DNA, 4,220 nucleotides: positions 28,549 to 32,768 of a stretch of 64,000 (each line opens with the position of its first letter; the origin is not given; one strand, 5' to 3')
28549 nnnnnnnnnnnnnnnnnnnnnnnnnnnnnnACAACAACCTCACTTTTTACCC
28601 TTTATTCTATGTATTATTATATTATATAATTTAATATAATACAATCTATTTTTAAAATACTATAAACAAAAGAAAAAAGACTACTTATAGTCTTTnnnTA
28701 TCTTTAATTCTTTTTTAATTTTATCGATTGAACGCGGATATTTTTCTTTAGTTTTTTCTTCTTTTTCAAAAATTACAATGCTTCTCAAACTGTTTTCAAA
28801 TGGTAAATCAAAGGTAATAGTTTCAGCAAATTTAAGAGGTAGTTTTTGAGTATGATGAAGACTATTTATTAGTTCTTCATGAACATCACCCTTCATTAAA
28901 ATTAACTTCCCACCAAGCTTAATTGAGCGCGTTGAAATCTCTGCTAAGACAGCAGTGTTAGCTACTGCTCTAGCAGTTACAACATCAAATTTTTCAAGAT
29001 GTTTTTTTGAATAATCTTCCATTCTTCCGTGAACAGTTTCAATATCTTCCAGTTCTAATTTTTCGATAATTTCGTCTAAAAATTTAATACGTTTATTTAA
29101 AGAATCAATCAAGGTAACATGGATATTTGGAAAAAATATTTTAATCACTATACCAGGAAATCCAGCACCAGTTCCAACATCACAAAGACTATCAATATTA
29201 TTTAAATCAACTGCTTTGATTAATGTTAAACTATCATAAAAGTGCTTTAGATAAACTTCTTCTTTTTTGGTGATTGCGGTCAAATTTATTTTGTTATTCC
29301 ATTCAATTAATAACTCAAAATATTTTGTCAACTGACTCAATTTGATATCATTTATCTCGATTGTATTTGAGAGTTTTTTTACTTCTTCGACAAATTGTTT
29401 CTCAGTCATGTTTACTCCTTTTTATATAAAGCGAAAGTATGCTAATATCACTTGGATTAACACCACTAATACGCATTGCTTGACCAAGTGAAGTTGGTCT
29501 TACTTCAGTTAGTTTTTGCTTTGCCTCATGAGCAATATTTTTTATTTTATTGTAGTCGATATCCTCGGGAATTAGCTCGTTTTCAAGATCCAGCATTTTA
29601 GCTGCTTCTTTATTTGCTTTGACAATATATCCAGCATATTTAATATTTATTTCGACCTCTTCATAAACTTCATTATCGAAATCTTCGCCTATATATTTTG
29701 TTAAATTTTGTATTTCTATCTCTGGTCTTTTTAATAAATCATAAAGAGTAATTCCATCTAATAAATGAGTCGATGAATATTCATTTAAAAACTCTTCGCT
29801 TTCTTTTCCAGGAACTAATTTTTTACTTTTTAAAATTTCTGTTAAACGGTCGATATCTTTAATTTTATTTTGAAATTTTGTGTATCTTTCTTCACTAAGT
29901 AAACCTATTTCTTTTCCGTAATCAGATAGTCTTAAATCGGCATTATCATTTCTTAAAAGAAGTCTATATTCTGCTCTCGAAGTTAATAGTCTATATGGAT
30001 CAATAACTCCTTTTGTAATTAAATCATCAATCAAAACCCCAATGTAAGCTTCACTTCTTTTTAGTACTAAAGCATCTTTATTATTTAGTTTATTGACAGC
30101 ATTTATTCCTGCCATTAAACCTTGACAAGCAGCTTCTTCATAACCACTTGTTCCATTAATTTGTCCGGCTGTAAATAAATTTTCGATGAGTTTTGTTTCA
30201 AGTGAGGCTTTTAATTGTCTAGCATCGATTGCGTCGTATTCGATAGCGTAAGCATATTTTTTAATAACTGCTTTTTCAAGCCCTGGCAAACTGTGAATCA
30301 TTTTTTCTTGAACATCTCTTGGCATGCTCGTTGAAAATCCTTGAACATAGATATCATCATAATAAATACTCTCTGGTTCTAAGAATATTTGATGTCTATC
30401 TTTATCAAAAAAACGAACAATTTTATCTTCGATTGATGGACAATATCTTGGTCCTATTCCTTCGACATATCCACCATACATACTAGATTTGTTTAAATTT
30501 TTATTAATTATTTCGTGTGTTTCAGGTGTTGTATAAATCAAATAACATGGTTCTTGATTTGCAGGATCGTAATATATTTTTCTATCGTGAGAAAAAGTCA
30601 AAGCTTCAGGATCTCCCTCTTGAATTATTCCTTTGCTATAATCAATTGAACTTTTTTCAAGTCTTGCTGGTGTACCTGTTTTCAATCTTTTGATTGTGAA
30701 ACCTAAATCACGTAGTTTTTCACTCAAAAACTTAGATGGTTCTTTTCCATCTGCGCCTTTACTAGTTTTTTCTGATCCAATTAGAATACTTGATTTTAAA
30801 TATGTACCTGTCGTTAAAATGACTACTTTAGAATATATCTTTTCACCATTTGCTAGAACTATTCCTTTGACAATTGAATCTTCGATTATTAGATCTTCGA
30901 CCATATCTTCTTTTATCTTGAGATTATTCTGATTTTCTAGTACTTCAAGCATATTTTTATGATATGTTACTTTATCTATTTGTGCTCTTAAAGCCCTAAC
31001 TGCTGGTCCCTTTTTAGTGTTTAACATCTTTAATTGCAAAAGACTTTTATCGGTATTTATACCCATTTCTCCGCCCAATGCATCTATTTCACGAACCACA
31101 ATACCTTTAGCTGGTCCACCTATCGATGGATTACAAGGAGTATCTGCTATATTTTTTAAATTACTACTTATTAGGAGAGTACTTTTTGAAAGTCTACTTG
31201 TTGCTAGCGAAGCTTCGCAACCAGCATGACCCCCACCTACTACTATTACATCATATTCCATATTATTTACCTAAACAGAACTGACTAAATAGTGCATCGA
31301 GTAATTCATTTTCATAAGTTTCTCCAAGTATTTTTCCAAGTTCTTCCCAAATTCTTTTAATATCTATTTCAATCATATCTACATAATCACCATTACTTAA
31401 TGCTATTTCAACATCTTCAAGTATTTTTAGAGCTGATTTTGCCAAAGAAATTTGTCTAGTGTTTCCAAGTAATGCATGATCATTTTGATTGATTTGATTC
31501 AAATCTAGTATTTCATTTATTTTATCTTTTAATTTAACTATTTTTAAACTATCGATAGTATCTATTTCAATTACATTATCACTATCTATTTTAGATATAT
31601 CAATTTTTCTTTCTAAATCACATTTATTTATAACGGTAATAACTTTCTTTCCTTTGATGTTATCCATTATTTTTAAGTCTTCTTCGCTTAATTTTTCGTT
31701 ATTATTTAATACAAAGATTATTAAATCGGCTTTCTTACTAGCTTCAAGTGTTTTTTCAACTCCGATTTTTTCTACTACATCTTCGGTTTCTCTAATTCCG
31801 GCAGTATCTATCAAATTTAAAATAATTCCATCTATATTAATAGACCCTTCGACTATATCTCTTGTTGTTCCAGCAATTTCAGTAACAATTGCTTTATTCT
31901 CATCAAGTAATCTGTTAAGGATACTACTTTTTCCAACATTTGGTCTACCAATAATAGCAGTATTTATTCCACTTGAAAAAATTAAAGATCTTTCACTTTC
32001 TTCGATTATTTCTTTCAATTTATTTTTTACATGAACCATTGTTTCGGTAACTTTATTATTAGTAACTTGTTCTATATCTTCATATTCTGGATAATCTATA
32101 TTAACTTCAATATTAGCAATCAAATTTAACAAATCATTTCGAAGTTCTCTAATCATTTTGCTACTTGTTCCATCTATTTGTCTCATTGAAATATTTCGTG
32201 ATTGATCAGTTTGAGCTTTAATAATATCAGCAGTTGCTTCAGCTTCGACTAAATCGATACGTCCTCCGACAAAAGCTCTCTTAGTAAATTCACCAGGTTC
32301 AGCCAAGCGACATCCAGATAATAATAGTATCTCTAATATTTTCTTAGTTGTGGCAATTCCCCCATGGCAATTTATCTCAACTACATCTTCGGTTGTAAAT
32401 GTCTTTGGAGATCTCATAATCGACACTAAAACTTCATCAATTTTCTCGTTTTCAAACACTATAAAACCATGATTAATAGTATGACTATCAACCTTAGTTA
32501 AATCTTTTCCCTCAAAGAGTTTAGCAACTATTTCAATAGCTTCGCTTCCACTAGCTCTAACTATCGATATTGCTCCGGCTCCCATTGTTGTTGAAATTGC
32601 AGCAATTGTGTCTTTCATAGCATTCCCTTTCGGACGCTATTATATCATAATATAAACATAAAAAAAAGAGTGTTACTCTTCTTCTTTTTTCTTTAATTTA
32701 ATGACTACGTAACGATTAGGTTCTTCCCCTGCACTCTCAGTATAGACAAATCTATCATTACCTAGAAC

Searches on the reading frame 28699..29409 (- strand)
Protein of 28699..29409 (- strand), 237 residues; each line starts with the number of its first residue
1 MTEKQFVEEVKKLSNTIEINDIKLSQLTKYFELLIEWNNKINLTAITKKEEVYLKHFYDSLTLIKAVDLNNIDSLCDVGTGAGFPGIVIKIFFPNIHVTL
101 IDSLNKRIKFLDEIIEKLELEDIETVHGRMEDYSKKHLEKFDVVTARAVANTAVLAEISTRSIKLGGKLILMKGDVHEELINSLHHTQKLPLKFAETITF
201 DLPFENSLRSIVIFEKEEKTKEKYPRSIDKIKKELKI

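Call 46: search_protein_families(library=pfam, proteins=[window:28699-29409:-], max_evalue=0.01)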
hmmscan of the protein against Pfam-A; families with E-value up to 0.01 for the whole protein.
window:28699-29409:- (237 aa): 6 families
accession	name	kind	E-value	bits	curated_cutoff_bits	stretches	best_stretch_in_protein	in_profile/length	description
PF02527.21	GidB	-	2.3e-51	174.2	27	1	24-185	2-160/184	rRNA small subunit methyltransferase G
PF13847.12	Methyltransf_31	-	4.2e-11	43.2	27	1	74-190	6-128/145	Methyltransferase domain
PF13649.12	Methyltransf_25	-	2.9e-05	25.1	27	1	76-148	2-73/97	Methyltransferase domain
PF00891.24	Methyltransf_2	-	9.7e-05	22.2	22.3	1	62-132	53-122/210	O-methyltransferase domain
PF05175.20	MTS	-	0.00019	21.5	23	1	61-144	21-102/170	Methyltransferase small domain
PF08242.18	Methyltransf_12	-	0.00025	22.2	30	1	77-150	2-75/98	Methyltransferase domain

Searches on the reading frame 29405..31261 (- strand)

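Call 46: search_protein_families(library=pfam, proteins=[window:29405-31261:-], max_evalue=0.01)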
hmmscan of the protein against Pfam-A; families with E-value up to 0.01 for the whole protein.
window:29405-31261:- (619 aa): 6 families
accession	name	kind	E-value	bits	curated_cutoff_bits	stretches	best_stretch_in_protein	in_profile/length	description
PF01134.28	GIDA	-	1.5e-158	528.4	22.1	1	4-396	1-391/391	Glucose inhibited division protein A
PF13932.14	SAM_GIDA_C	-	1.1e-23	83.2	27.1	1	555-609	2-56/57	tRNA modifying enzyme MnmG/GidA C-terminal helical bundle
PF21680.2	GIDA_C_1st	-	2e-22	80.2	24.7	1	457-548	1-94/96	tRNA modifying enzyme MnmG/GidA C-terminal helical domain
PF07992.20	Pyr_redox_2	-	0.00012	22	26.1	1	3-154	1-110/291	Pyridine nucleotide-disulphide oxidoreductase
PF12831.13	FAD_oxidored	-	0.0002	21.2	27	1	4-34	1-31/416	FAD dependent oxidoreductase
PF00890.30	FAD_binding_2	-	0.00054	19.7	20.4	0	4-33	1-30/414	FAD binding domain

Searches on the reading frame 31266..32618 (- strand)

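Call 46: search_protein_families(library=pfam, proteins=[window:31266-32618:-], max_evalue=0.01)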
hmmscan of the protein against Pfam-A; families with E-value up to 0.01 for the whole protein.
window:31266-32618:- (451 aa): 9 families
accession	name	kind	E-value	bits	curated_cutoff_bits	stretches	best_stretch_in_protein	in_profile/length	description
PF12631.12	MnmE_helical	-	3.9e-48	164.8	40.1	1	123-448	1-211/211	MnmE helical domain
PF10396.14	TrmE_N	-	3.7e-40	137.2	29.8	1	4-120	1-117/117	GTP-binding protein TrmE N-terminus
PF01926.29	MMR_HSR1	-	7.1e-27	94.2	21.9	1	220-332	2-113/113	50S ribosome-binding GTPase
PF02421.24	FeoB_N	-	3.3e-09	36.9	27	1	219-351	2-132/156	Ferrous iron transport protein B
PF00350.29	Dynamin_N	-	5.2e-06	27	27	0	267-332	103-167/168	Dynamin family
PF00071.28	Ras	-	4e-05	23.7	21.6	1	221-348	3-129/162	Ras family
PF08477.19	Roc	-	0.00017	22.2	27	1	221-334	3-119/119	Ras of Complex, Roc, domain of DAPkinase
PF00009.33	GTP_EFTU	-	0.00018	21.6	26.5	0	218-346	4-144/188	Elongation factor Tu GTP binding domain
PF03193.22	RsgA_GTPase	-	0.0063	16.8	30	1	197-277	89-170/174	RsgA GTPase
